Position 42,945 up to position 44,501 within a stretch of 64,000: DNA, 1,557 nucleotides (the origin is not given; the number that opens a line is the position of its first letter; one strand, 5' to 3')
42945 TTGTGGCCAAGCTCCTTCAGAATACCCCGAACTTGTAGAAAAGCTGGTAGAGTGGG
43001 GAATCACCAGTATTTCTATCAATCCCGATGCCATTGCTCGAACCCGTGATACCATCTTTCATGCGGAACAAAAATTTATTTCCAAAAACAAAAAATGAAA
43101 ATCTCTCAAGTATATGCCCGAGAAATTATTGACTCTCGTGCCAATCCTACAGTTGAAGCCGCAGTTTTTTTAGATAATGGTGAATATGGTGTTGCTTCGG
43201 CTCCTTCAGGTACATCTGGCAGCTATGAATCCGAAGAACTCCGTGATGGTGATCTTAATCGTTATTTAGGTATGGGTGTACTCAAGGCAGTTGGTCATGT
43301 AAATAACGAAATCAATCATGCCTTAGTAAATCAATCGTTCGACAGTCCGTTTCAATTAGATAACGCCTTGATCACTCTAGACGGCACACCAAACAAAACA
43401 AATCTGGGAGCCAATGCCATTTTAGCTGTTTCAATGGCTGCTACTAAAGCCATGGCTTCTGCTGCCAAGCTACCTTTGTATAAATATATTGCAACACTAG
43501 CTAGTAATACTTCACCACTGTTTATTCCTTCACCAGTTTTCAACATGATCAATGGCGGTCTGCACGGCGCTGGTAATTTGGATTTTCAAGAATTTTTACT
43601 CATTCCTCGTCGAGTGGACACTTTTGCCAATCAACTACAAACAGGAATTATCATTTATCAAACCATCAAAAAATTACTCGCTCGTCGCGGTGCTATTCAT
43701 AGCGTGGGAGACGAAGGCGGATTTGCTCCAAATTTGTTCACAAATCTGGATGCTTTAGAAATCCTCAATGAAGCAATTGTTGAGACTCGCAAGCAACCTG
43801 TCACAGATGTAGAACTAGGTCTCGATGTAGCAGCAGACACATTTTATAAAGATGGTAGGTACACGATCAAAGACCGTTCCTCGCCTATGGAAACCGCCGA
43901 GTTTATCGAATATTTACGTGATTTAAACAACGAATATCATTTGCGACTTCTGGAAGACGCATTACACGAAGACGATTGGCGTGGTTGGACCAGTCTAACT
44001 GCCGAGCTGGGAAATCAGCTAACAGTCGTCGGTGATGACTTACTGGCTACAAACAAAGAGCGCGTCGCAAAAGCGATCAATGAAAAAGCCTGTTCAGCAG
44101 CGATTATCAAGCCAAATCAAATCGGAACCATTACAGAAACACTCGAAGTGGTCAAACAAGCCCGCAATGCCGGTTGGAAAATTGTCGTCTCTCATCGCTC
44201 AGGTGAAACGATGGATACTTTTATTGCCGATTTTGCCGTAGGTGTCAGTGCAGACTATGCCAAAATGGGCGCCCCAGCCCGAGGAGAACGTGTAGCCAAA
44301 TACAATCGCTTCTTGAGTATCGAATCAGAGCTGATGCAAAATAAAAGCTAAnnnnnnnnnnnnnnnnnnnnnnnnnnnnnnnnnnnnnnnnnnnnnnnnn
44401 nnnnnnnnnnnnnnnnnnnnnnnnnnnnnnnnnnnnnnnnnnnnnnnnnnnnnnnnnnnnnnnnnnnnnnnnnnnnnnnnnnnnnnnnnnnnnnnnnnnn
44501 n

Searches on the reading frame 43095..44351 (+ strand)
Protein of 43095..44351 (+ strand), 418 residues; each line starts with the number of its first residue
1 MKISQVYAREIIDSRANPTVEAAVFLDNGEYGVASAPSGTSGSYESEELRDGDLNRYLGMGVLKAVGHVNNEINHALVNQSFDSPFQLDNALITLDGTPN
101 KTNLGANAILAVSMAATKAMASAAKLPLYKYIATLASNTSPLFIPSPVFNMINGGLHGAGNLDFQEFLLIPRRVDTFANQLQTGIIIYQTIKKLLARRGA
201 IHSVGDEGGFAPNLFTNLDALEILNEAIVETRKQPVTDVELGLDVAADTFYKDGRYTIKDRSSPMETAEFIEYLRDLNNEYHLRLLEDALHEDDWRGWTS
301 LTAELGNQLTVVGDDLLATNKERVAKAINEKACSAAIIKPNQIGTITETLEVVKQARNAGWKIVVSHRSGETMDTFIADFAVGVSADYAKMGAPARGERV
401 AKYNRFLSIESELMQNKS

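Call 8: search_protein_families(library=pfam, max_evalue=0.01, proteins=[window:43095-44351:+])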
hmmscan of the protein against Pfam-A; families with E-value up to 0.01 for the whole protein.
window:43095-44351:+ (418 aa): 4 families
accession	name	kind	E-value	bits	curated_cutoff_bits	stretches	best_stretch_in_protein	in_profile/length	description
PF00113.28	Enolase_C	-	3.9e-87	292.7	21.5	1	143-416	3-284/296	Enolase, C-terminal TIM barrel domain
PF03952.21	Enolase_N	-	1.9e-46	157.9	35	1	3-132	1-131/131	Enolase, N-terminal domain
PF13378.12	MR_MLE_C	-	1.9e-07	31.5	29.4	1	264-367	54-154/219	Enolase C-terminal domain-like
PF07476.17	MAAL_C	-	0.0012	18.5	27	0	267-375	92-205/249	Methylaspartate ammonia-lyase C-terminus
